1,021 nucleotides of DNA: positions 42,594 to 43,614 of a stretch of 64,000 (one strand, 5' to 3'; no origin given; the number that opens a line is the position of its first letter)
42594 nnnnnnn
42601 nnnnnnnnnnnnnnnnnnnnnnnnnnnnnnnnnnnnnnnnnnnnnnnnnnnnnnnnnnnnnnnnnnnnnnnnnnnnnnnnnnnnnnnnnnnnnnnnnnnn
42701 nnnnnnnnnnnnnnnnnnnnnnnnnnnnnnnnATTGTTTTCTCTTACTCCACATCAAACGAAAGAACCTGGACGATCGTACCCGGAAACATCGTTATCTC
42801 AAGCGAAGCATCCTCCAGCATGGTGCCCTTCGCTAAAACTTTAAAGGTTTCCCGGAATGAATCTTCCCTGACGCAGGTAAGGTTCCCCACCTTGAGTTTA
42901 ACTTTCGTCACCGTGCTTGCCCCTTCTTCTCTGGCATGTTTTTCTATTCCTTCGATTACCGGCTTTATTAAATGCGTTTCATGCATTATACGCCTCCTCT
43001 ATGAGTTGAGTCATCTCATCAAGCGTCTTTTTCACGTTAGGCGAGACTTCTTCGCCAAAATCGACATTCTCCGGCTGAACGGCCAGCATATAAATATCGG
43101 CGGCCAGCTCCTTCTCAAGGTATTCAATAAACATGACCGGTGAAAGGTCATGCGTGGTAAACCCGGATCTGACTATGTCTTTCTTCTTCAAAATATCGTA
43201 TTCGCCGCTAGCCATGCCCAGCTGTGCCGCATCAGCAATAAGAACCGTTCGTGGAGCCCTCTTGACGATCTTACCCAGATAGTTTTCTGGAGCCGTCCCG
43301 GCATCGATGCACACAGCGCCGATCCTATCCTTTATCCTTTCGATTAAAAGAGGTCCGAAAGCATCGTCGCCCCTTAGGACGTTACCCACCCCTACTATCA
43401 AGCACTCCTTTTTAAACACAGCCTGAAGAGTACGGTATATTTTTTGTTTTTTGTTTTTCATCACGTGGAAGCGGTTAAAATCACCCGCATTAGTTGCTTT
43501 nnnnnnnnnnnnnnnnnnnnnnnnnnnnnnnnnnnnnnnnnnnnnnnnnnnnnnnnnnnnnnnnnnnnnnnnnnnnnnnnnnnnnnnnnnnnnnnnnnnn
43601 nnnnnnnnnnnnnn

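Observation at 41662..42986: Stripped-down Hyp maturation set: HypF C-terminal half only, HypA without its zinc module, no HypB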

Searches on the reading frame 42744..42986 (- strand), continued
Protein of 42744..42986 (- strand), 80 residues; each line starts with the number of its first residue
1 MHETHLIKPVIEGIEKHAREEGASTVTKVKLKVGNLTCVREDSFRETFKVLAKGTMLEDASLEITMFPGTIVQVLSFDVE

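Call 69: find_encoding_contigs(protein=P0286, flank=8000, max_places=1)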
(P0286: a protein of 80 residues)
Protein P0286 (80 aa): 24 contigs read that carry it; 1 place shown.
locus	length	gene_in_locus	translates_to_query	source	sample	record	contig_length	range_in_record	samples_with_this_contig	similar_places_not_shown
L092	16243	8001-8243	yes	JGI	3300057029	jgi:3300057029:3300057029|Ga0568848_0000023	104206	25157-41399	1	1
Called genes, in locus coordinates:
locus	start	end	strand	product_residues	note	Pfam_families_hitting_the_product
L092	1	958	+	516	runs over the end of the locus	PF00005:ABC_tran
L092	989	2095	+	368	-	PF14681:UPRTase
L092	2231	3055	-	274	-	PF00072:Response_reg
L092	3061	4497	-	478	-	PF27537:HoxH, PF00374:NiFeSe_Hases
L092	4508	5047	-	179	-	PF01058:Oxidored_q6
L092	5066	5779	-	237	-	PF00111:Fer2, PF13510:Fer2_4, PF10588:NADH-G_4Fe-4S_3, PF13459:Fer4_15, PF22117:Fer4_Nqo3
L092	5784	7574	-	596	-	PF01257:2Fe-2S_thioredx, PF01512:Complex1_51K, PF10589:NADH_4Fe-4S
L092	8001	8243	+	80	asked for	PF01155:HypA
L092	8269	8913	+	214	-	PF02492:cobW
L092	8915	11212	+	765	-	PF00708:Acylphosphatase, PF07503:zf-HYPF, PF01300:Sua5_yciO_yrdC, PF17788:HypF_C, PF22521:HypF_C_2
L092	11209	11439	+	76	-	PF01455:HupF_HypC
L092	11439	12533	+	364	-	PF01924:HypD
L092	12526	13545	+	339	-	PF00586:AIRS, PF02769:AIRS_C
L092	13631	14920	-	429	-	PF03952:Enolase_N, PF00113:Enolase_C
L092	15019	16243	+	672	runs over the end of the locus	-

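Call 70: find_encoding_contigs(protein=P0384, flank=6000, max_places=1)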
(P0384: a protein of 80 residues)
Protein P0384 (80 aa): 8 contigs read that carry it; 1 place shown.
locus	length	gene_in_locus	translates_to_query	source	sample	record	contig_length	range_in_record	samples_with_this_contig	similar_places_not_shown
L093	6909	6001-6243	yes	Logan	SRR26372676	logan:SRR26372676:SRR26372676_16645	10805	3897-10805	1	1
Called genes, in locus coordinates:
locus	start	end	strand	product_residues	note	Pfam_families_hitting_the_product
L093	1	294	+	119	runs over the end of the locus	-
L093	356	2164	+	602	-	PF01257:2Fe-2S_thioredx, PF01512:Complex1_51K, PF10589:NADH_4Fe-4S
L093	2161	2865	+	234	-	PF00111:Fer2, PF13510:Fer2_4, PF10588:NADH-G_4Fe-4S_3, PF22117:Fer4_Nqo3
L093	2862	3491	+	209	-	PF01058:Oxidored_q6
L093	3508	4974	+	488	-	PF27537:HoxH, PF00374:NiFeSe_Hases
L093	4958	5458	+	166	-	-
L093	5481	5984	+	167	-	PF00027:cNMP_binding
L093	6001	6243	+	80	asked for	PF01155:HypA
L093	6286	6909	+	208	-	?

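Call 71: find_encoding_contigs(protein=P0261, flank=8000, max_places=1)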
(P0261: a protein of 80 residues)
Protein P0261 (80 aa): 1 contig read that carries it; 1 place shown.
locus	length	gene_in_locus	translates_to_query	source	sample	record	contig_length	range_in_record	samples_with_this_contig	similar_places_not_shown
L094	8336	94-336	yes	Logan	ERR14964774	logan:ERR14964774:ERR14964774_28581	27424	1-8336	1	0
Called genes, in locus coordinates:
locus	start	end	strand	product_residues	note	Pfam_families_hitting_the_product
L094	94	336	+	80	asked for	PF01155:HypA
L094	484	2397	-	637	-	-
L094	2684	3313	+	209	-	PF02525:Flavodoxin_2, PF03358:FMN_red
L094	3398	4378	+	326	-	PF04556:DpnII (weak), PF26568:RE_BanI_C (weak)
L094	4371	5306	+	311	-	PF13847:Methyltransf_31 (faint), PF01555:N6_N4_Mtase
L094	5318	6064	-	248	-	PF13085:Fer2_3, PF13187:Fer4_9 (faint), PF12838:Fer4_7 (faint), PF13237:Fer4_10 (faint), PF13183:Fer4_8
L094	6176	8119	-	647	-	PF00890:FAD_binding_2, PF01134:GIDA (weak), PF03486:HI0933_like (faint), PF07992:Pyr_redox_2 (faint), PF02910:Succ_DH_flav_C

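Call 85: search_protein_families(library=ncbifam, proteins=[window:42744-42986:-], max_evalue=0.001)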
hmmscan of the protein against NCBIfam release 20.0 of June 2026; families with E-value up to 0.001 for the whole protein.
window:42744-42986:- (80 aa): 6 families
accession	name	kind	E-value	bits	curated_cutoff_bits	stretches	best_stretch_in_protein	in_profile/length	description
TIGR00100.1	hypA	equivalog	8.4e-17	61.3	88.1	1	1-68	1-68/116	hydrogenase maturation nickel metallochaperone HypA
NF009046.0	PRK12380.1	subfamily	3.6e-11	43.5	113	1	1-69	1-69/113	hydrogenase/urease nickel incorporation protein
NF001976.0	PRK00762.1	equivalog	9.6e-11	41.5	146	1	1-71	1-71/124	hydrogenase maturation nickel metallochaperone HypA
NF002979.0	PRK03681.1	subfamily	1.8e-09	37.8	121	1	1-64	1-64/116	hydrogenase/urease nickel incorporation protein HypA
NF003008.0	PRK03824.1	equivalog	5.1e-07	29.7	125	1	1-68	1-68/135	hydrogenase nickel incorporation protein HypA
NF001839.0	PRK00564.1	equivalog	1.2e-05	25.5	112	1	1-65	1-66/117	hydrogenase/urease nickel incorporation protein HypA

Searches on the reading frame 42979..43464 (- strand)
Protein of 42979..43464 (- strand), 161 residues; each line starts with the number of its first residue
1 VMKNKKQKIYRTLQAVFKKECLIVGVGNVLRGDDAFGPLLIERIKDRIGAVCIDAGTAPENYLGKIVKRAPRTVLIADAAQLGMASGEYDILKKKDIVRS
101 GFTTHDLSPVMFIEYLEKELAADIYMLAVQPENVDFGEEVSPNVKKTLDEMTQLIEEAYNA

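Call 4: search_protein_families(library=pfam, proteins=[window:42979-43464:-], max_evalue=0.01)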
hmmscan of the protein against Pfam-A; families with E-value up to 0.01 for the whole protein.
window:42979-43464:- (161 aa): 1 family
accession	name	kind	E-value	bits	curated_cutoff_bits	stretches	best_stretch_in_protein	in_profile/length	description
PF01750.23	HycI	-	3.7e-15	56.3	23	1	50-157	17-129/130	Hydrogenase maturation protease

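Call 85: search_protein_families(library=ncbifam, proteins=[window:42979-43464:-], max_evalue=0.001)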
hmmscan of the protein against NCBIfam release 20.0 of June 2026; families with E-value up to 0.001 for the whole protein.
window:42979-43464:- (161 aa): 5 families
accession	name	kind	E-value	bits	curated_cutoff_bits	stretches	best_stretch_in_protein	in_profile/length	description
TIGR00142.1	hycI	equivalog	1.1e-32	112.8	119.1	1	22-159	2-142/146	hydrogenase maturation peptidase HycI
TIGR00072.1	hydrog_prot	superfamily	2.7e-30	105.3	47.45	1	22-157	1-143/145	hydrogenase maturation protease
TIGR00130.1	frhD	equivalog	1.6e-14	54.2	134.95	1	18-157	2-149/153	coenzyme F420-reducing hydrogenase, FrhD protein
TIGR00140.1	hupD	subfamily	1.9e-10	40.9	151.8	1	22-157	2-145/151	HyaD/HybD family hydrogenase maturation endopeptidase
NF007777.0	PRK10466.1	equivalog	6.1e-07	29.3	190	1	21-157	3-147/164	HyaD/HybD family hydrogenase maturation endopeptidase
